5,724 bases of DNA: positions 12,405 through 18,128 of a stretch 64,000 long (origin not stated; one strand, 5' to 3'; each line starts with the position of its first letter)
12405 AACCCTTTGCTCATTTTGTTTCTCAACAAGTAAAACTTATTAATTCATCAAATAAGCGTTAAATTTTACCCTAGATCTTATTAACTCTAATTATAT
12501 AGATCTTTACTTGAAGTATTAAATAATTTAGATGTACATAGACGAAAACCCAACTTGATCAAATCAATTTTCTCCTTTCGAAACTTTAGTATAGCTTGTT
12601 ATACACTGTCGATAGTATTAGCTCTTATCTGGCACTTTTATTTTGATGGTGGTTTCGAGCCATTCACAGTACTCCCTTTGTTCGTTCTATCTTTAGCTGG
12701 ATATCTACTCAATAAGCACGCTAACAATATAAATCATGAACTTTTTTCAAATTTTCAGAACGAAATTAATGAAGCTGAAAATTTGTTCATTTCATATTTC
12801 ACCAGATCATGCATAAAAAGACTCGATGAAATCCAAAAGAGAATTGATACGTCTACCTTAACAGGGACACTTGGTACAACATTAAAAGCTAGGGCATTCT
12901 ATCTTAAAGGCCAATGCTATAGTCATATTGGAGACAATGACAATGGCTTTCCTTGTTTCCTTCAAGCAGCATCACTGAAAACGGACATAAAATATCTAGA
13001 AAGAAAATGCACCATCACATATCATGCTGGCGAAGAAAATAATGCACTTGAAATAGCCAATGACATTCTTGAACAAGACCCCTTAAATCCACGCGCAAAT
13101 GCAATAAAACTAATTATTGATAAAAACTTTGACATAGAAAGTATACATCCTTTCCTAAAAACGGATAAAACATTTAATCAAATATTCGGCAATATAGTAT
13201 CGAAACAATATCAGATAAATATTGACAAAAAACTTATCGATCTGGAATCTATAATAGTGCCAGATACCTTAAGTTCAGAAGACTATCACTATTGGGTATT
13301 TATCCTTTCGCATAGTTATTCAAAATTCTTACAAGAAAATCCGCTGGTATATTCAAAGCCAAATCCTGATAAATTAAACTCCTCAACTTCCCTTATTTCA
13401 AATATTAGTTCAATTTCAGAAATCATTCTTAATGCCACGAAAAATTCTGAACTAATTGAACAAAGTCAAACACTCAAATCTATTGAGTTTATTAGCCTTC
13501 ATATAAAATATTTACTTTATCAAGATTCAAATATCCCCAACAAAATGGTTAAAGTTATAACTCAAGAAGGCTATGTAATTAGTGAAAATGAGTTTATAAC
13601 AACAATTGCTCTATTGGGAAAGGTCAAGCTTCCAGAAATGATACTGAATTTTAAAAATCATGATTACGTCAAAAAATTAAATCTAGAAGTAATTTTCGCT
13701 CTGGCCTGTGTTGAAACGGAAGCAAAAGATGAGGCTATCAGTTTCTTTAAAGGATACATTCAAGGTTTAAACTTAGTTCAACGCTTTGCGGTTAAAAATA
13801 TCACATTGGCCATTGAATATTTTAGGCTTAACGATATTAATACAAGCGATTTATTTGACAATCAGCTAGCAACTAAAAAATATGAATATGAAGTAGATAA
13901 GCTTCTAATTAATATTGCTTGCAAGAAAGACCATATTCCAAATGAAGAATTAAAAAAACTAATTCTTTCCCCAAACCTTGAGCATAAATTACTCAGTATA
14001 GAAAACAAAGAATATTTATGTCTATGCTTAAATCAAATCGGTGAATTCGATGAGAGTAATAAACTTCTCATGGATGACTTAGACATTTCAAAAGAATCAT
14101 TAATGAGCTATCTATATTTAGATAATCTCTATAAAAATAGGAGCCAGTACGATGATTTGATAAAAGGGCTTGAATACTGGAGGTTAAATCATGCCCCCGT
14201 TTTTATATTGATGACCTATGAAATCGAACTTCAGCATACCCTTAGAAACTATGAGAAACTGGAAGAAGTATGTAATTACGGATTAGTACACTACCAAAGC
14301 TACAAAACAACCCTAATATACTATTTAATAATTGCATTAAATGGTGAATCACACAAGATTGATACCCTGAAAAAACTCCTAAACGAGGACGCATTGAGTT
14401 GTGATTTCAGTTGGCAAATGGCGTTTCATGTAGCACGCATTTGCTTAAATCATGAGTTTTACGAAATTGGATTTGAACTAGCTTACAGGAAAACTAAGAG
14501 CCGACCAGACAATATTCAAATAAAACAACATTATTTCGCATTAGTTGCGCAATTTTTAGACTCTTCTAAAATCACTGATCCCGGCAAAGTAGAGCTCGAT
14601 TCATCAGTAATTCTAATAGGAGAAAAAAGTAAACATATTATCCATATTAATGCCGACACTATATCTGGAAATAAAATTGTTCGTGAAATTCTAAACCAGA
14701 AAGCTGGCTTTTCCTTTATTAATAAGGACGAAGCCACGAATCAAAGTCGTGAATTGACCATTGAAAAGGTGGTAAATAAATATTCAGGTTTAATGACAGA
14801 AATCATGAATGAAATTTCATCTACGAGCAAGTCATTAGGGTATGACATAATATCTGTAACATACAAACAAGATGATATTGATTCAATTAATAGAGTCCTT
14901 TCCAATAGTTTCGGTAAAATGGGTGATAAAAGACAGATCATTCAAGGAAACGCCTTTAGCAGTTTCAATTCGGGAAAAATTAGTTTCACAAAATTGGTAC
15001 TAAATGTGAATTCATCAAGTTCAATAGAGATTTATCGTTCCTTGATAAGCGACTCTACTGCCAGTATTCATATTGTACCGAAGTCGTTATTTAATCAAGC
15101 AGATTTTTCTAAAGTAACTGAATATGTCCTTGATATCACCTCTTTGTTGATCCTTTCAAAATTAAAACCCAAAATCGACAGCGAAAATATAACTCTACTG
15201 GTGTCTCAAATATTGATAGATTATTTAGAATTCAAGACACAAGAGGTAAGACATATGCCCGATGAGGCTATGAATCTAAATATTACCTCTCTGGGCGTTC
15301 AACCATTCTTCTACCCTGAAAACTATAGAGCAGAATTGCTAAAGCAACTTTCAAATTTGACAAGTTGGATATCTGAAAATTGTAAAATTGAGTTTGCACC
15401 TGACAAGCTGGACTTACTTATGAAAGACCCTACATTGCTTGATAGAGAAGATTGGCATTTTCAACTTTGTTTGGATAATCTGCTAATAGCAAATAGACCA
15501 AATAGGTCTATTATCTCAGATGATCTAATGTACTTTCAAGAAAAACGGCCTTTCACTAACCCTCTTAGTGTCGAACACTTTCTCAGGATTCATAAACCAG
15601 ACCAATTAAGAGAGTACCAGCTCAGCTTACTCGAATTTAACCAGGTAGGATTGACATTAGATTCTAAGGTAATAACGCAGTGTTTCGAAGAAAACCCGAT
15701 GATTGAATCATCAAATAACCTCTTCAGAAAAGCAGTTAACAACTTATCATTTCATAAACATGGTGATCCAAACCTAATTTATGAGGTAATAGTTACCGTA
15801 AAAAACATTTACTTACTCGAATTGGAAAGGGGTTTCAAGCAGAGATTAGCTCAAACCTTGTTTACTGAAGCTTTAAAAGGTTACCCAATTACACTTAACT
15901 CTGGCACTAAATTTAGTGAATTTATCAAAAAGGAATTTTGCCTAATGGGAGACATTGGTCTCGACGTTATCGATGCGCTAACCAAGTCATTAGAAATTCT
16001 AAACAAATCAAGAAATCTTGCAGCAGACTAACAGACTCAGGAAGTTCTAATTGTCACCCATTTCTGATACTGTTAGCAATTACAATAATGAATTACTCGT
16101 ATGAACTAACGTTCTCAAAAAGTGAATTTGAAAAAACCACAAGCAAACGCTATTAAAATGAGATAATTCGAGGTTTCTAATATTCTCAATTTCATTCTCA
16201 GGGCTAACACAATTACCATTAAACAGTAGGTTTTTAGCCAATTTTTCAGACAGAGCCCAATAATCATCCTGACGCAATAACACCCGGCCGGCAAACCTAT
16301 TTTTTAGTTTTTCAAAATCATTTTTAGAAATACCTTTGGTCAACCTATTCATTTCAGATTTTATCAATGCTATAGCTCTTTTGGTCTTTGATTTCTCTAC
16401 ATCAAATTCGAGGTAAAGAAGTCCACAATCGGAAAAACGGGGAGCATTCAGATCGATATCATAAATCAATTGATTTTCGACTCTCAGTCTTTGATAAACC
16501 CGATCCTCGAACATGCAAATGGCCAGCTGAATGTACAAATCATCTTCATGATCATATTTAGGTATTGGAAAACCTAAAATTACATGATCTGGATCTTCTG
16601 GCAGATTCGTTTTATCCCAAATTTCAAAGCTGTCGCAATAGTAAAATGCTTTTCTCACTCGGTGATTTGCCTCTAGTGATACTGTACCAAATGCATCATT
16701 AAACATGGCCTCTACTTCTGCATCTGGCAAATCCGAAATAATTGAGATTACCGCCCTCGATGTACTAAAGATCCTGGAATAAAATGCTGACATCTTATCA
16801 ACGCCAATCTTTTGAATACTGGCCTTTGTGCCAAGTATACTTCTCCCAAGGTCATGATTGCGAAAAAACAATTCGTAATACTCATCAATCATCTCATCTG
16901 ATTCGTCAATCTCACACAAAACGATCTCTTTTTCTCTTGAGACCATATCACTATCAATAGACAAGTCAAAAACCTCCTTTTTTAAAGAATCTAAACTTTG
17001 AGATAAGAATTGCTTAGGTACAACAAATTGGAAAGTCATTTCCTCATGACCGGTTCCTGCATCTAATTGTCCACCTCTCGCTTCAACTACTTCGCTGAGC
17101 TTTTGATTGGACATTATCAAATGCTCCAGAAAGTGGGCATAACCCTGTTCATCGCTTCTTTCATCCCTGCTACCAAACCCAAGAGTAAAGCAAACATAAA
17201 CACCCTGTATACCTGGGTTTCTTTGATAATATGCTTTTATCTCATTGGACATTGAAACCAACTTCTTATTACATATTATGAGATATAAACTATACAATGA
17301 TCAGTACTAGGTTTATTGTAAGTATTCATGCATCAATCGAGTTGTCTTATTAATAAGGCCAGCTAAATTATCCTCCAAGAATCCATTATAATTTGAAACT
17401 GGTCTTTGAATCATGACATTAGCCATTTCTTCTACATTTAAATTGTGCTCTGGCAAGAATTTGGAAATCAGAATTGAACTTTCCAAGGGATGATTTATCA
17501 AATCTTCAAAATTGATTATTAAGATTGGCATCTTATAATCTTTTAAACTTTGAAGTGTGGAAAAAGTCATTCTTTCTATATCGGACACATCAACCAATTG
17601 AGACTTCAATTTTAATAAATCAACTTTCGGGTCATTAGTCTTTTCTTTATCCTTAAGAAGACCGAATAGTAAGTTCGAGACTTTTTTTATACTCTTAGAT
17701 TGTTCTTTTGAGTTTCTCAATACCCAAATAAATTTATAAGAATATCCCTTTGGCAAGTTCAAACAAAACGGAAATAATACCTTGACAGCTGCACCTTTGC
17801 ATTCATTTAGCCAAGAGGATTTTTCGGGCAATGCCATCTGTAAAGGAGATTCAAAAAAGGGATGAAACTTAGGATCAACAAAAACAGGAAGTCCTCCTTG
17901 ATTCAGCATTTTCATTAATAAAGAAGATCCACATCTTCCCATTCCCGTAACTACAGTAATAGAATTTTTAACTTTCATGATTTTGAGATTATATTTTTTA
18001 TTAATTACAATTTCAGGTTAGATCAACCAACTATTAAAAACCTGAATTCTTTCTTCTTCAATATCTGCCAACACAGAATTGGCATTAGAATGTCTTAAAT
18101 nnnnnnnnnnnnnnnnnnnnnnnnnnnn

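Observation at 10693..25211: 14.5-kb island integrated in tRNA-Arg(CCT), bounded by exact 18-bp att direct repeats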

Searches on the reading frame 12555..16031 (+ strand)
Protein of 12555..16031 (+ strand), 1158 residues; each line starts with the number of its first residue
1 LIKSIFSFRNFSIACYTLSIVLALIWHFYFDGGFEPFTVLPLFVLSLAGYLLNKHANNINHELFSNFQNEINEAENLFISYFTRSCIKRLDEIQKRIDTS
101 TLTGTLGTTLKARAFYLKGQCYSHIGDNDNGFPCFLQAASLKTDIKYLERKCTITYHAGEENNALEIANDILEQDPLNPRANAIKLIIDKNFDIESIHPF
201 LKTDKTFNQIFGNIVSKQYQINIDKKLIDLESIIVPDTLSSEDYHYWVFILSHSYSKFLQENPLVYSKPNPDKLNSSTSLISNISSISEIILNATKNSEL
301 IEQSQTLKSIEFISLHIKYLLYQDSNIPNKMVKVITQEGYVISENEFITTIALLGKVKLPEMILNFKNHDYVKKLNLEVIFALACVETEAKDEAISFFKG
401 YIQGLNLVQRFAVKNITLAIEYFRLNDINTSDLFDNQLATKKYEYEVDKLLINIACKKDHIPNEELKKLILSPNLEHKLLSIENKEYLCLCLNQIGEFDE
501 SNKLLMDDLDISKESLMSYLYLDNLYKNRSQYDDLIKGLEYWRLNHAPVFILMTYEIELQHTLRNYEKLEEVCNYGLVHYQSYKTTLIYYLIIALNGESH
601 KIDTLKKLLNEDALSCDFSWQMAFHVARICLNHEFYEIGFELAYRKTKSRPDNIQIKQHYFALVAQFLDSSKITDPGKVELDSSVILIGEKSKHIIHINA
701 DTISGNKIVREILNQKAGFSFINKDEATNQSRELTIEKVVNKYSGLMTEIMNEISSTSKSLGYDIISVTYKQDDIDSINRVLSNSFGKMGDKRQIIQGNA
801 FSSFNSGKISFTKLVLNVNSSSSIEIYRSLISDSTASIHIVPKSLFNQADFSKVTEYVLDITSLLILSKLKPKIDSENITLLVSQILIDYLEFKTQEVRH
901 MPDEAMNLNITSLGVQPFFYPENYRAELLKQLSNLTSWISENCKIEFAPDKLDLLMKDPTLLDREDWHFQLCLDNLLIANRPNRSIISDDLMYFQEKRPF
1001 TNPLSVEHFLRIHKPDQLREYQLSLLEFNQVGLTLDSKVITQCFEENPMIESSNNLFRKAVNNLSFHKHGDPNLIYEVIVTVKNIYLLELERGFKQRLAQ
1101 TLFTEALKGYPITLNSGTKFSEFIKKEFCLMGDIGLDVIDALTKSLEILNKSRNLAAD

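Call 7: search_protein_families(library=pfam, proteins=[window:12555-16031:+])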
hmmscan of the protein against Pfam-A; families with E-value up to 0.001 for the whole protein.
window:12555-16031:+ (1158 aa): 1 family
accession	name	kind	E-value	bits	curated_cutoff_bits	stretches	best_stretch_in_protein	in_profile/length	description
PF20698.3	PIN-TPR-GreABC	-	2.3e-06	28.4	27.8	1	858-993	1-132/138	PIN domain associated with the TPR-GreAB-C-PIN system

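Call 11: search_protein_families(library=phrogs, proteins=[window:12555-16031:+], max_evalue=0.01)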
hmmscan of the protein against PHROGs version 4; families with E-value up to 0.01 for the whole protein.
window:12555-16031:+ (1158 aa): 0 families

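Call 12: search_protein_families(library=ncbifam, proteins=[window:12555-16031:+], max_evalue=0.01)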
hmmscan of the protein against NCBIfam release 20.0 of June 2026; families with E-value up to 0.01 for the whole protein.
window:12555-16031:+ (1158 aa): 0 families

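Call 13: search_protein_families(library=padloc, proteins=[window:12555-16031:+], max_evalue=0.01)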
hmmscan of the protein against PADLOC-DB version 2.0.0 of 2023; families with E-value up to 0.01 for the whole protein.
window:12555-16031:+ (1158 aa): 0 families

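Call 94: search_solved_structures(query=window:12555-16031:+, max_evalue=0.1)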
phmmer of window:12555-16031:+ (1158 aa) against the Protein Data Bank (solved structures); distinct sequences matched with E-value up to 0.1: 0.

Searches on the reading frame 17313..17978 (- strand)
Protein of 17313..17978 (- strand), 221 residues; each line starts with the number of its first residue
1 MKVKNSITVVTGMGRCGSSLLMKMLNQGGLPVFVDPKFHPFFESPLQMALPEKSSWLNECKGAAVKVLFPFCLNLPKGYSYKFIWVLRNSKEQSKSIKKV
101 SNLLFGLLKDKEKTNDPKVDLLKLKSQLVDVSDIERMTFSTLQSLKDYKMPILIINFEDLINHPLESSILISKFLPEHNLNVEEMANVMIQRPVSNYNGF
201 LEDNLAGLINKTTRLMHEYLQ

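Call 7: search_protein_families(library=pfam, proteins=[window:17313-17978:-])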
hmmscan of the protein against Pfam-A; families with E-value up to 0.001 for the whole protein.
window:17313-17978:- (221 aa): 0 families

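Call 11: search_protein_families(library=phrogs, proteins=[window:17313-17978:-], max_evalue=0.01)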
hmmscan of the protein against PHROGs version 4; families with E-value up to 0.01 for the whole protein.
window:17313-17978:- (221 aa): 0 families

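Call 12: search_protein_families(library=ncbifam, proteins=[window:17313-17978:-], max_evalue=0.01)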
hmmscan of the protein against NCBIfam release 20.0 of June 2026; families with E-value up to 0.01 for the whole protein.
window:17313-17978:- (221 aa): 0 families

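Call 13: search_protein_families(library=padloc, proteins=[window:17313-17978:-], max_evalue=0.01)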
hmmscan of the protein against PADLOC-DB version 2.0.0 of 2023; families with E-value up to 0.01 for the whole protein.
window:17313-17978:- (221 aa): 0 families

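Call 41: search_protein_families(library=pfam, proteins=[window:17313-17978:-], max_evalue=5)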
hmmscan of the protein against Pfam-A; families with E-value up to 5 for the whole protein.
window:17313-17978:- (221 aa): 1 family
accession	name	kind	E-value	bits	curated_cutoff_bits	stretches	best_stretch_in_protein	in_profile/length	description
PF13469.12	Sulfotransfer_3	-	0.0023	18.7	27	1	9-47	3-30/216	Sulfotransferase family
